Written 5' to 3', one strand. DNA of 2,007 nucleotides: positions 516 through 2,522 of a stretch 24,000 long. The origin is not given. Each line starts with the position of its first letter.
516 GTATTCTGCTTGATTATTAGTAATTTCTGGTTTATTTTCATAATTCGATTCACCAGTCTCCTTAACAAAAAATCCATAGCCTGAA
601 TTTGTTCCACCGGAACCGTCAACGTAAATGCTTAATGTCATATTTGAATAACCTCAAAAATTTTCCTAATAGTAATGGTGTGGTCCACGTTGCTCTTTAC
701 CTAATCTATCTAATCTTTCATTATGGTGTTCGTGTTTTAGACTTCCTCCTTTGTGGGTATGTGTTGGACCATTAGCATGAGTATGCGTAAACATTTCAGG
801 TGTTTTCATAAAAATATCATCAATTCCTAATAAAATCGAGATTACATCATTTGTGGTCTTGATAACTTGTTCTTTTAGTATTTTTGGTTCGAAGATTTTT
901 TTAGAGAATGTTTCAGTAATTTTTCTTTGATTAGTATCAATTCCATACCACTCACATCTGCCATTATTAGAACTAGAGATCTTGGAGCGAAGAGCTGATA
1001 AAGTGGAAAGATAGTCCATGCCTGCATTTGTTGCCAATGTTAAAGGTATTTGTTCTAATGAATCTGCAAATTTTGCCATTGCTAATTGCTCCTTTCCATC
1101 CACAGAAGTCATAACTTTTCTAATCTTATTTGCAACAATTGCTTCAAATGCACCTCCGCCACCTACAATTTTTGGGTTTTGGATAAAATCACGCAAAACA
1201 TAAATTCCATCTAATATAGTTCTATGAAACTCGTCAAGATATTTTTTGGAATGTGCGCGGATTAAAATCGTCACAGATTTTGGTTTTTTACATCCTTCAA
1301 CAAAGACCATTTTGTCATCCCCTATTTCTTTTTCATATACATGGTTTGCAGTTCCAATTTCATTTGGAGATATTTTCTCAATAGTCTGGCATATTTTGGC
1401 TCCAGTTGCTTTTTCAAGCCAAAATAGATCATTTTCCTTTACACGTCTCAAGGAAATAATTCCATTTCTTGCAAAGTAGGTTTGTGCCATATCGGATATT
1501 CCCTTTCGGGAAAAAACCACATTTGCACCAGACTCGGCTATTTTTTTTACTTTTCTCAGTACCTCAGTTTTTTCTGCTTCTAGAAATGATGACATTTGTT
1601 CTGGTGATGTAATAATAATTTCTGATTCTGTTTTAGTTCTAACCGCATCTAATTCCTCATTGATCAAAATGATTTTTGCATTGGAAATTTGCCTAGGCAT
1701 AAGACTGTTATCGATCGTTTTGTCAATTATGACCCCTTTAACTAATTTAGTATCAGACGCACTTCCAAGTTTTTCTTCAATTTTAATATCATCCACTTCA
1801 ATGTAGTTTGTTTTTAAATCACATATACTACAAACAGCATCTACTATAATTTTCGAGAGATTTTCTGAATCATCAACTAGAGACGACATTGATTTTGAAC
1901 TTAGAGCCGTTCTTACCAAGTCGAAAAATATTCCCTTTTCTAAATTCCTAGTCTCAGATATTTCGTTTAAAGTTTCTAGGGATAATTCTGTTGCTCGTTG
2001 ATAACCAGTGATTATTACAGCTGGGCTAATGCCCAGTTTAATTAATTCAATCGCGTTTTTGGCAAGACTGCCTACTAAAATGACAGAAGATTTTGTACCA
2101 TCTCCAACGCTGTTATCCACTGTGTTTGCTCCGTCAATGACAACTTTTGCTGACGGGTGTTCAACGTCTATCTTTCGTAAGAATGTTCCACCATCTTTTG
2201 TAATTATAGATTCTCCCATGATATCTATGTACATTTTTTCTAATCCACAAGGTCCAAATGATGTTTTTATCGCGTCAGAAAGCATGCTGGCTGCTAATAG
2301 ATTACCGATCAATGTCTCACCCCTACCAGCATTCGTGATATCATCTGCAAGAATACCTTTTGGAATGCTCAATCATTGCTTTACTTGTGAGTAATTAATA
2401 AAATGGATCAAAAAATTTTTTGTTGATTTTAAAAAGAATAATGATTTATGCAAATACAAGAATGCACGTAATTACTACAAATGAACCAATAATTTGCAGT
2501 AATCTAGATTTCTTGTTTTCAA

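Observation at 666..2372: Thermosome paralogue with degenerate ATP-site motifs and a His-rich (nickel-binding-like) C-terminal tail, a few kb from the urease locus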

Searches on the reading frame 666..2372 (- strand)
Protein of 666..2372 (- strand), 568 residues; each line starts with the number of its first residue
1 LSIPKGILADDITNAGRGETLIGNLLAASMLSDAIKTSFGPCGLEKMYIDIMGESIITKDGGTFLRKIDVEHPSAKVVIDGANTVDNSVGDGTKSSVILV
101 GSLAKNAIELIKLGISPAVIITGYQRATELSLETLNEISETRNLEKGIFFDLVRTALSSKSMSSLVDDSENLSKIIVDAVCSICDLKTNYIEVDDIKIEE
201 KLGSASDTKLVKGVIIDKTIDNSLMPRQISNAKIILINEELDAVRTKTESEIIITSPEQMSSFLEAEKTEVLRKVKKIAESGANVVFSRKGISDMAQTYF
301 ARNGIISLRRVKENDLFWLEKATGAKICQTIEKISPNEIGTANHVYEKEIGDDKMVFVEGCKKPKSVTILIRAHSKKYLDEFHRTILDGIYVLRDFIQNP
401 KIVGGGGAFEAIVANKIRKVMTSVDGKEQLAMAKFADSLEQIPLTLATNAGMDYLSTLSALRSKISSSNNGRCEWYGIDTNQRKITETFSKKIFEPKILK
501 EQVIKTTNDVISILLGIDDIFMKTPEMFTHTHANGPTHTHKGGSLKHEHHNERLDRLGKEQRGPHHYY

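Call 3: search_protein_families(library=pfam, proteins=[window:666-2372:-])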
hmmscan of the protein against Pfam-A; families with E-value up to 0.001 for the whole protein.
window:666-2372:- (568 aa): 1 family
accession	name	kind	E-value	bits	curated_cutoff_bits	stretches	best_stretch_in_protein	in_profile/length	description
PF00118.29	Cpn60_TCP1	-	1.4e-141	473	34.3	1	31-523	1-488/490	TCP-1/cpn60 chaperonin family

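Call 4: search_protein_families(library=ncbifam, proteins=[window:666-2372:-], max_evalue=0.01)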
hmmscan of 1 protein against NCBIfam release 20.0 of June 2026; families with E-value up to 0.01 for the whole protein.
window:666-2372:- (568 aa): 18 families
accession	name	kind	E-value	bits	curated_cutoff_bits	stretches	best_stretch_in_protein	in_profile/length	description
NF041082.2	thermosome_alpha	equivalog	7.2e-151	503.5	450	1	7-521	5-516/519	thermosome subunit alpha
NF041083.2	thermosome_beta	equivalog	8.3e-151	503.5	400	1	17-521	15-517/520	thermosome subunit beta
TIGR02339.1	thermosome_arch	subfamily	8e-147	490.1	671.1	1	14-521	11-518/521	thermosome subunit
TIGR02340.1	chap_CCT_alpha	equivalog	2e-108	363.5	800.2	1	23-525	16-531/536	T-complex protein 1 subunit alpha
TIGR02345.1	chap_CCT_eta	equivalog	4.4e-106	355.3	669.2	1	7-522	5-519/523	T-complex protein 1 subunit eta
TIGR02344.1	chap_CCT_gamma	equivalog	8.5e-103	344.6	553.45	1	20-521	17-520/526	T-complex protein 1 subunit gamma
TIGR02343.1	chap_CCT_epsi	equivalog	4.8e-97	325.8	710.5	1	20-522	28-530/532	T-complex protein 1 subunit epsilon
TIGR02342.1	chap_CCT_delta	equivalog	3.6e-94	316.2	695.35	1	23-522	13-515/517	T-complex protein 1 subunit delta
TIGR02347.1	chap_CCT_zeta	equivalog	9.1e-93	311.6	587.15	1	17-521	14-523/531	T-complex protein 1 subunit zeta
TIGR02346.1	chap_CCT_theta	equivalog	3.4e-87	293.1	455.9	1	16-524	15-520/531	T-complex protein 1 subunit theta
TIGR02341.1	chap_CCT_beta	equivalog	1.2e-72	245.2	522.15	1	17-525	11-516/519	T-complex protein 1 subunit beta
NF009487.0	PRK12849.1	subfamily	2.7e-16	58.9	352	2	30-183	21-176/543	chaperonin GroEL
NF000592.1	PRK00013.1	subfamily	3.5e-14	52.2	397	1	29-194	19-186/524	chaperonin GroEL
NF009489.0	PRK12851.1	subfamily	2.5e-12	46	464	1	28-194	20-188/541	chaperonin GroEL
TIGR02348.1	GroEL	equivalog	8.5e-12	44.3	582.1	1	29-244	19-228/526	chaperonin GroEL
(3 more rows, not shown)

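Call 7: find_homologous_proteins(query=window:666-2372:-)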
Query window:666-2372:- (568 aa): 4391 proteins with E <= 0.001 among 8000 candidates; the best 120 are listed.
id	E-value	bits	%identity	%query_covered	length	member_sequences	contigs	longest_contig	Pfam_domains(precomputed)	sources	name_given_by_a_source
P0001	0.0e+0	1241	100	100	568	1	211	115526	PF00118.30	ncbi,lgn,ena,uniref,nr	ncbi:thermosome subunit [Marine Group I thaumarchaeote]|uniref:Thermosome subunit n=2 Tax=root TaxID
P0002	0.0e+0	1240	100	100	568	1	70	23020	PF00118.30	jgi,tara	jgi:chaperonin GroEL (HSP60 family)|tara:strand:- start:81 stop:1787 length:1707 start_codon:yes sto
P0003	0.0e+0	1239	100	100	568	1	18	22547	PF00118.30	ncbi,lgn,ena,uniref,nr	ncbi:thermosome subunit [Marine Group I thaumarchaeote]|uniref:Thermosome subunit n=1 Tax=Marine Gro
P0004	0.0e+0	1239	100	100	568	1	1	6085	PF00118.30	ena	-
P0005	0.0e+0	1238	100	100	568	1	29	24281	PF00118.30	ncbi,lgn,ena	-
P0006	0.0e+0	1238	100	100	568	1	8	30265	PF00118.30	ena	-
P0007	0.0e+0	1238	100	100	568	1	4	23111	PF00118.30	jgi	jgi:chaperonin GroEL (HSP60 family)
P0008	0.0e+0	1238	100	100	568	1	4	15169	PF00118.30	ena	-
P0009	0.0e+0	1238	100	100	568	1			PF00118.30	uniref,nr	uniref:Putative TCP-1/cpn60 chaperonin family protein n=1 Tax=uncultured marine crenarchaeote HF4000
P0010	0.0e+0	1237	100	100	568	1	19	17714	PF00118.30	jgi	jgi:chaperonin GroEL (HSP60 family)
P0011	0.0e+0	1237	100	100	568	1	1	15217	PF00118.30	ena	-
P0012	0.0e+0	1237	100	100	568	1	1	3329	PF00118.30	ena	-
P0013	0.0e+0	1237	100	100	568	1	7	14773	PF00118.30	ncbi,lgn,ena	-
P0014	0.0e+0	1237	100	100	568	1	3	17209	PF00118.30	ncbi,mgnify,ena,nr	ncbi:MAG: thermosome subunit [Thaumarchaeota archaeon]|mgnify:FL=1|nr:MAG: thermosome subunit [Nitro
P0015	0.0e+0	1237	100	100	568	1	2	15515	PF00118.30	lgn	-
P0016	0.0e+0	1236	100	100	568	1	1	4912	PF00118.30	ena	-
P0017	0.0e+0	1236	99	100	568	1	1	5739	PF00118.30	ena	-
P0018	0.0e+0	1236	100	100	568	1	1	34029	PF00118.30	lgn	-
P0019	0.0e+0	1236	100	100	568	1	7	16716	PF00118.30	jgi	jgi:chaperonin GroEL (HSP60 family)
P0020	0.0e+0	1236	100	100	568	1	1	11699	PF00118.30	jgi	-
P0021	0.0e+0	1236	99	100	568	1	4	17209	PF00118.30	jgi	jgi:chaperonin GroEL (HSP60 family)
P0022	0.0e+0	1235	99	100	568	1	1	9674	PF00118.30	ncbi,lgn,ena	-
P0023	0.0e+0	1235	100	100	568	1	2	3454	PF00118.30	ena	-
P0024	0.0e+0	1235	99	100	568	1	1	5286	PF00118.30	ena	-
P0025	0.0e+0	1235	100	100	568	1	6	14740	PF00118.30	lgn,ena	-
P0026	0.0e+0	1235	100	100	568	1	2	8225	PF00118.30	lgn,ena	-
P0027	0.0e+0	1235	100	100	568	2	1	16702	PF00118.30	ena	-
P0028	0.0e+0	1235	100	100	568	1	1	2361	PF00118.30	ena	-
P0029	0.0e+0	1234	99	100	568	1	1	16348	PF00118.30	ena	-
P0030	0.0e+0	1234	100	100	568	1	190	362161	PF00118.30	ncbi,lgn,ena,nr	ncbi:MAG: thermosome subunit [Thaumarchaeota archaeon]|nr:MAG: thermosome subunit [Nitrososphaerota 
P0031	0.0e+0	1234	100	100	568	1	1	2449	PF00118.30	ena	-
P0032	0.0e+0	1234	99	100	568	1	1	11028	PF00118.30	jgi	-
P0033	0.0e+0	1234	99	100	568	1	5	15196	PF00118.30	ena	-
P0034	0.0e+0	1234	99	100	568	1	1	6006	PF00118.30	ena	-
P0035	0.0e+0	1234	99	100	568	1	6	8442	PF00118.30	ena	-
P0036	0.0e+0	1234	99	100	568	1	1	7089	PF00118.30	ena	-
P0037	0.0e+0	1234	99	100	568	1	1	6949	PF00118.30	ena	-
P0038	0.0e+0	1233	99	100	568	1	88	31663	PF00118.30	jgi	jgi:chaperonin GroEL (HSP60 family)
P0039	0.0e+0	1233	99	100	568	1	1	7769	PF00118.30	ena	-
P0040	0.0e+0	1233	99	100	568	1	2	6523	PF00118.30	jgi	-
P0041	0.0e+0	1233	99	100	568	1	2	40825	PF00118.30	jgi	-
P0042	0.0e+0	1233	99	100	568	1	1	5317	PF00118.30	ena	-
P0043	0.0e+0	1233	99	100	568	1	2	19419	PF00118.30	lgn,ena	-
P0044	0.0e+0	1233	99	100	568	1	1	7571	PF00118.30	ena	-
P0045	0.0e+0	1232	99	100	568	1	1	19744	PF00118.30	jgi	-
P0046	0.0e+0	1232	99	100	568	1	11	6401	PF00118.30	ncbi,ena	-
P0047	0.0e+0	1232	99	100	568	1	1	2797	PF00118.30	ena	-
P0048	0.0e+0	1232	99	100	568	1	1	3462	PF00118.30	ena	-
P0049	0.0e+0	1232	99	100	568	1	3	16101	PF00118.30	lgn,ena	-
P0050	0.0e+0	1232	99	100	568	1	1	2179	PF00118.30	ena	-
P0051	0.0e+0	1232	99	100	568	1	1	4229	PF00118.30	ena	-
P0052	0.0e+0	1232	99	100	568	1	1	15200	PF00118.30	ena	-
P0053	0.0e+0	1232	99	100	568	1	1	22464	PF00118.30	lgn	-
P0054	0.0e+0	1232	99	100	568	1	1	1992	PF00118.30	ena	-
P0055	0.0e+0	1232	99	100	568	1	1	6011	PF00118.30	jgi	-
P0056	0.0e+0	1231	99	100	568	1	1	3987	PF00118.30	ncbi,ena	-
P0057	0.0e+0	1231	99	100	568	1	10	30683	PF00118.30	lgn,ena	-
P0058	0.0e+0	1231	99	100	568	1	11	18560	PF00118.30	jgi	jgi:chaperonin GroEL (HSP60 family)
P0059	0.0e+0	1231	99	100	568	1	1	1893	PF00118.30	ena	-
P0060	0.0e+0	1231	99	100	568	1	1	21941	PF00118.30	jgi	-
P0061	0.0e+0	1231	99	100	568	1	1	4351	PF00118.30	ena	-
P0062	0.0e+0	1231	99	100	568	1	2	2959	PF00118.30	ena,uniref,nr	uniref:Putative TCP-1/cpn60 chaperonin family protein n=1 Tax=uncultured marine crenarchaeote HF4000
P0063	0.0e+0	1231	99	100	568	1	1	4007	PF00118.30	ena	-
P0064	0.0e+0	1231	99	100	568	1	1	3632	PF00118.30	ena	-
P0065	0.0e+0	1231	99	100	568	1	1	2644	PF00118.30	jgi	-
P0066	0.0e+0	1231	99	100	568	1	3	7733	PF00118.30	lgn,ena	-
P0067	0.0e+0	1231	99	100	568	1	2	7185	PF00118.30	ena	-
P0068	0.0e+0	1231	99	100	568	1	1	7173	PF00118.30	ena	-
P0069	0.0e+0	1231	99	100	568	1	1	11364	PF00118.30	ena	-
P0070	0.0e+0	1231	99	100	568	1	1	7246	PF00118.30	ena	-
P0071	0.0e+0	1231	99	100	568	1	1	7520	PF00118.30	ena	-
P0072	0.0e+0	1230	99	100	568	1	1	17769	PF00118.30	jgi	-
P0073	0.0e+0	1230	99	100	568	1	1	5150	PF00118.30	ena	-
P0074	0.0e+0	1230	99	100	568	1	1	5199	PF00118.30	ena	-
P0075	0.0e+0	1230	99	100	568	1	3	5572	PF00118.30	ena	-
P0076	0.0e+0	1230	99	100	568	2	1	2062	PF00118.30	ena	-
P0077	0.0e+0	1230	99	100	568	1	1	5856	PF00118.30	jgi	-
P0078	0.0e+0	1230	99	100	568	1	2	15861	PF00118.30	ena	-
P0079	0.0e+0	1230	99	100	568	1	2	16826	PF00118.30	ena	-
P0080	0.0e+0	1230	99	100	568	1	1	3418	PF00118.30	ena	-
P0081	0.0e+0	1230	99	100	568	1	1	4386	PF00118.30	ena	-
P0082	0.0e+0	1229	99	100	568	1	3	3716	PF00118.30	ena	-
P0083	0.0e+0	1229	99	100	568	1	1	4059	PF00118.30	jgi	jgi:chaperonin GroEL (HSP60 family)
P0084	0.0e+0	1229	99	100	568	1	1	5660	PF00118.30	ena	-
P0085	0.0e+0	1229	99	100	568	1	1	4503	PF00118.30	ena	-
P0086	0.0e+0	1229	99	100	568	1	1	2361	PF00118.30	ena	-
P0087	0.0e+0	1228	99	100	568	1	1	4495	PF00118.30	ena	-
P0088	0.0e+0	1228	99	100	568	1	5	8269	PF00118.30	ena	-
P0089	0.0e+0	1228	99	100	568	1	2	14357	PF00118.30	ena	-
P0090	0.0e+0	1228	99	100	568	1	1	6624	PF00118.30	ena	-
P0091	0.0e+0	1228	99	100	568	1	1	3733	PF00118.30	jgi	-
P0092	0.0e+0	1228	99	100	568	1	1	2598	PF00118.30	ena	-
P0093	0.0e+0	1227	99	100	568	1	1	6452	PF00118.30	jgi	-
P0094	0.0e+0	1227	99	100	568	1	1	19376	PF00118.30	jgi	-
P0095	0.0e+0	1227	99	100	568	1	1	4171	PF00118.30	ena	-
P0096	0.0e+0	1227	99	100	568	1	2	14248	PF00118.30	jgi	-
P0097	0.0e+0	1227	99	100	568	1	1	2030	PF00118.30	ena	-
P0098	0.0e+0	1226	99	100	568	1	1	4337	PF00118.30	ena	-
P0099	0.0e+0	1226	99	100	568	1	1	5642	PF00118.30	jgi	-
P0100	0.0e+0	1226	99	100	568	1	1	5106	PF00118.30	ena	-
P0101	0.0e+0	1226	99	100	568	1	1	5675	PF00118.30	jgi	-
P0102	0.0e+0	1226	99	100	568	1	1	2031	PF00118.30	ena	-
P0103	0.0e+0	1225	99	100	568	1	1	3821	PF00118.30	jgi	-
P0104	0.0e+0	1225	99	100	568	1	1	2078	PF00118.30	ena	-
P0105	0.0e+0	1225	99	100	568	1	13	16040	PF00118.30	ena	-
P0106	0.0e+0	1225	99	100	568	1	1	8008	PF00118.30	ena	-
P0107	0.0e+0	1225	99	100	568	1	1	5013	PF00118.30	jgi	-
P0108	0.0e+0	1225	99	100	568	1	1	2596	PF00118.30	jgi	-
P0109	0.0e+0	1225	99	100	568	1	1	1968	PF00118.30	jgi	-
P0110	0.0e+0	1225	99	100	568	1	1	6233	PF00118.30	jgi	-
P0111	0.0e+0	1225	99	100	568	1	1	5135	PF00118.30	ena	-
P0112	0.0e+0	1224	99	100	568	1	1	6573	PF00118.30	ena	-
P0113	0.0e+0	1224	99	100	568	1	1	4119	PF00118.30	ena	-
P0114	0.0e+0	1224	99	100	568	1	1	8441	PF00118.30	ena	-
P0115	0.0e+0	1224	99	100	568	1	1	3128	PF00118.30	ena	-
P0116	0.0e+0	1223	99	100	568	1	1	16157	PF00118.30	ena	-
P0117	0.0e+0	1222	98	100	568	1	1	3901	PF00118.30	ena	-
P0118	0.0e+0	1222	99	100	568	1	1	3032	PF00118.30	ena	-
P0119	0.0e+0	1222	99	100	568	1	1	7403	PF00118.30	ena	-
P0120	0.0e+0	1221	98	100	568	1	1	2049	PF00118.30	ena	-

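Call 9: find_related_loci(query=window:666-2372:-, collection=genome_contigs, flank=10000)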
Query window:666-2372:- (568 aa) in genome_contigs; peptide patterns used: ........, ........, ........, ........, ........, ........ (x = any residue, [..] = any of these).
303 stretches matched a pattern; 178 encode a relative of the query (tblastn E <= 1e-3); the best 80 are kept; 80 distinct loci.
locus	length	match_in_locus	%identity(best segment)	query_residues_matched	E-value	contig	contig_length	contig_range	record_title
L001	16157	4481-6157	55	7-568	0e+0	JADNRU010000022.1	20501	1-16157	MAG: Nitrosopumilales archaeon isolate NPMR_NP_delta_1 NPMRD1C00022, whole genome shotgun sequence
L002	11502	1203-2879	53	7-568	0e+0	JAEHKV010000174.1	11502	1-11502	MAG: Nitrosopumilales archaeon isolate NPMR_NP_theta_1 NPMRTH1C00176, whole genome shotgun sequence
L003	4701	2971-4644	53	7-568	0e+0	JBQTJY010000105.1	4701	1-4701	MAG: Nitrososphaerota archaeon isolate SAW80 c_000000061110, whole genome shotgun sequence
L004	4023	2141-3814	53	7-568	0e+0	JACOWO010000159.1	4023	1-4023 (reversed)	MAG: Nitrosopumilales archaeon isolate NC_groundwater_128_Ag_B-0.1um_36_13 S3_GD2017_2_B1_scaffold_15761, whole genome s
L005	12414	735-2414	54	6-568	0e+0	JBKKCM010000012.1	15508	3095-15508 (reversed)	MAG: Nitrosarchaeum sp. isolate swi_bin.49 k127_18949083, whole genome shotgun sequence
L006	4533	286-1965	54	6-568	0e+0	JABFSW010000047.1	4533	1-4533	MAG: Nitrosarchaeum sp. isolate WB-IL-22 seq_14112, whole genome shotgun sequence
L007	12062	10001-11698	54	1-568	0e+0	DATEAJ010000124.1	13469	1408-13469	MAG TPA_asm: Nitrosopumilaceae archaeon isolate SMAG_U8215 k141_2447956, whole genome shotgun sequence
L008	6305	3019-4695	53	7-568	0e+0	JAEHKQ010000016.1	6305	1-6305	MAG: Nitrosopumilales archaeon isolate NPMR_NP_theta_2 NPMRTH2C00016, whole genome shotgun sequence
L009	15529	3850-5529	54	7-568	0e+0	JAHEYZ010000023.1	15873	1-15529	MAG: Nitrosotalea sp. isolate nzgw14 NODE_1056_length_15874_cov_23.328382, whole genome shotgun sequence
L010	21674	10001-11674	52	7-568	0e+0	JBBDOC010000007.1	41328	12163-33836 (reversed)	MAG: Nitrosopumilaceae archaeon isolate LejiaB_36_11 Lejia_B_1141_length_41328_cov_7, whole genome shotgun sequence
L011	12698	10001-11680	54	6-568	0e+0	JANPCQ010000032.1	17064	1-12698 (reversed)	MAG: Nitrosarchaeum sp. isolate VAR_78_metabat_484 VAR_78_k141_2180440, whole genome shotgun sequence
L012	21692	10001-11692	54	1-568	0e+0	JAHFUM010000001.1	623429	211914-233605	MAG: Nitrosarchaeum sp. isolate nzgw8 NODE_6_length_623430_cov_20.046341, whole genome shotgun sequence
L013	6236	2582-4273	53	1-568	0e+0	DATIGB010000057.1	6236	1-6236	MAG TPA_asm: Candidatus Nitrosotenuis sp. isolate SMAG_U16410 k141_2320237, whole genome shotgun sequence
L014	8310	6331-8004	53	7-568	0e+0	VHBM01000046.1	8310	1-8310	MAG: Thaumarchaeota archaeon isolate K_Offshore_80m_m1_039 K_Offshore_80m_m1_039_Ga0194132_10016442, whole genome shotgu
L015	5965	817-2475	54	18-568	0e+0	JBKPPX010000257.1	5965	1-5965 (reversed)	MAG: Thermoproteota archaeon isolate GS_EKS_MAG_00091 GS_EKS_000000737238, whole genome shotgun sequence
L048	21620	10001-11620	54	24-568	0e+0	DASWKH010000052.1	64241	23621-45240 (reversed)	MAG TPA_asm: Candidatus Nitrosotenuis sp. isolate SMAG_U2917 k141_2715853, whole genome shotgun sequence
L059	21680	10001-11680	50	1-568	0e+0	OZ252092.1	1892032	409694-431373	MAG: Nitrosopumilus sp. isolate 1ff4eb3d-b9ef-4315-8156-e0ce16ae0cce genome assembly, chromosome: 1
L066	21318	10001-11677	50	24-568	0e+0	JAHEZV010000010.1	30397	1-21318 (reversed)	MAG: Nitrososphaera sp. isolate nzgw16 NODE_714_length_30398_cov_4.500875, whole genome shotgun sequence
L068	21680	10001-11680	51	1-568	0e+0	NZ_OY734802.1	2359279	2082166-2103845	MAG: Nitrosopumilus sp. isolate 9424c9fb-5f1c-4746-b453-2997914b57fc chromosome 1, complete sequence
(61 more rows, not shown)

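Call 13: search_protein_representatives(protein=window:666-2372:-)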
Query: 568 residues. Proteins with E-value up to 0.001 (for the whole library): 7587; up to 1e-10: 2880; up to 1e-30: 857. The best 150 are listed.
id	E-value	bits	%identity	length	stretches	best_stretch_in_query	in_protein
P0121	1.6e-167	574.9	36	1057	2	22-522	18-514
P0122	2.4e-166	571.0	50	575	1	9-568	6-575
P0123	6.2e-144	497.1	44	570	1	7-568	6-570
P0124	1.4e-128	446.4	32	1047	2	28-521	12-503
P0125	5.6e-117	408.1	40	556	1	20-522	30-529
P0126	4.4e-113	395.2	40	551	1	3-524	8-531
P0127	2.1e-110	386.4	41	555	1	14-527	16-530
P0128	6.0e-109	381.6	40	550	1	7-525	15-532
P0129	5.3e-102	358.7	39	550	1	23-525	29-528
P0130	5.8e-102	358.6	38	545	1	17-532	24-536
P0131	5.9e-101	355.2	51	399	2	338-568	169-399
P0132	1.4e-100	354.0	38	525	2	154-521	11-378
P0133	4.0e-98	345.9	36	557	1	8-539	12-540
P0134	1.5e-96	340.7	38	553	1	21-529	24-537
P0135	1.3e-95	337.6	38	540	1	14-518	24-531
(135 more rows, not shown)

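Call 20: list_cluster_members(proteins=[P0122, P0123, P0125, P0126, P0127, P0128, P0129, P0130, P0133, P0134])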
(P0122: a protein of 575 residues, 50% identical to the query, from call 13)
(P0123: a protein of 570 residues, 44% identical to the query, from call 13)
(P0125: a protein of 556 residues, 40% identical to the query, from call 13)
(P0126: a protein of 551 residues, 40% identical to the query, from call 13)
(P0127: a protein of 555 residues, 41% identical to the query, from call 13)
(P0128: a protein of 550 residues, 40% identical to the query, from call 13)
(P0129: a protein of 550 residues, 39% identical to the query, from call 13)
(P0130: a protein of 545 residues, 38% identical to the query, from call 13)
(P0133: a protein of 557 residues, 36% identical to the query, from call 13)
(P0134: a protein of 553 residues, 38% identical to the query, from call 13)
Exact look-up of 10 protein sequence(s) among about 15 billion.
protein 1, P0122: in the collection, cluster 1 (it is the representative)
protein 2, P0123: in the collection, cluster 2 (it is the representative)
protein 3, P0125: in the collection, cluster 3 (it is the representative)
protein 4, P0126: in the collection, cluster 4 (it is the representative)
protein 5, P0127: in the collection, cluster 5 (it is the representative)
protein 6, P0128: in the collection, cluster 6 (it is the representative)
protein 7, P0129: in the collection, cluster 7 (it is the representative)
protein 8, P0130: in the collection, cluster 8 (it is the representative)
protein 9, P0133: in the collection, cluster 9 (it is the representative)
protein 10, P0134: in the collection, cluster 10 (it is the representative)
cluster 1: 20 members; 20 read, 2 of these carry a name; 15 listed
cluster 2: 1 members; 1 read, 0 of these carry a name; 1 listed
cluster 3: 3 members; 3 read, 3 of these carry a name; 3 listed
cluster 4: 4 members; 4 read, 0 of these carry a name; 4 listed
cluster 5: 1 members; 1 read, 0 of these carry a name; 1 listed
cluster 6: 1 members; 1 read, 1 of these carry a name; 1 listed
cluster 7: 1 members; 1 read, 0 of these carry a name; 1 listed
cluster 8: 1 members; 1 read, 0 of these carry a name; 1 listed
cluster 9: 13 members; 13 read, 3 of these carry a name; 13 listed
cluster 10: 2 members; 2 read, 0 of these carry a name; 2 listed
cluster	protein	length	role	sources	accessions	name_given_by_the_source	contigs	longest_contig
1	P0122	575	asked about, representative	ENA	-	-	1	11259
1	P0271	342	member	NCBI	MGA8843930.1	MAG: TCP-1/cpn60 chaperonin family protein, partial [Nitrososphaeraceae archaeon]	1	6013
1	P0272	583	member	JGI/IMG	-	archaeal chaperonin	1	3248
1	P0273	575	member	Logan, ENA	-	-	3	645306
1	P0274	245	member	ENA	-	-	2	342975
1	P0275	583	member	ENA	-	-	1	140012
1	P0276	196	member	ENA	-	-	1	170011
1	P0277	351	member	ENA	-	-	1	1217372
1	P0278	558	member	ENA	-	-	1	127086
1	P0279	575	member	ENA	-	-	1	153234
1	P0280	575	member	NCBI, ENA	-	-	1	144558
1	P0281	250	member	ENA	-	-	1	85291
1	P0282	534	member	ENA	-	-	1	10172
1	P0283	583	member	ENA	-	-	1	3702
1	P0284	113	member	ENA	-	-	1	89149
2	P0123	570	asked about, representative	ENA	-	-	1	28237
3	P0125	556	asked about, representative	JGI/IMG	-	thermosome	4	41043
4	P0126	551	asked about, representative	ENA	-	-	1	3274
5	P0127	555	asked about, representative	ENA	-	-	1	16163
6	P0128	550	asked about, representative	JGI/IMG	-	thermosome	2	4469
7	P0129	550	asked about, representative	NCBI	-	-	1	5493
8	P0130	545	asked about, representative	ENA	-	-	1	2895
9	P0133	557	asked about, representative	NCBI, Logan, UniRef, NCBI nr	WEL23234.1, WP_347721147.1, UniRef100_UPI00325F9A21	thermosome subunit alpha [Candidatus Nanohalovita haloferacivicina] | thermosome subunit alpha n=1 Tax=Candidatus Nanohalovita haloferacivicina TaxID=2978046 ... | Chaperonin GroEL, HSP60 family [Candidatus Nanohalobia archaeon BNXNv]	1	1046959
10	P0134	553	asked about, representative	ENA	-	-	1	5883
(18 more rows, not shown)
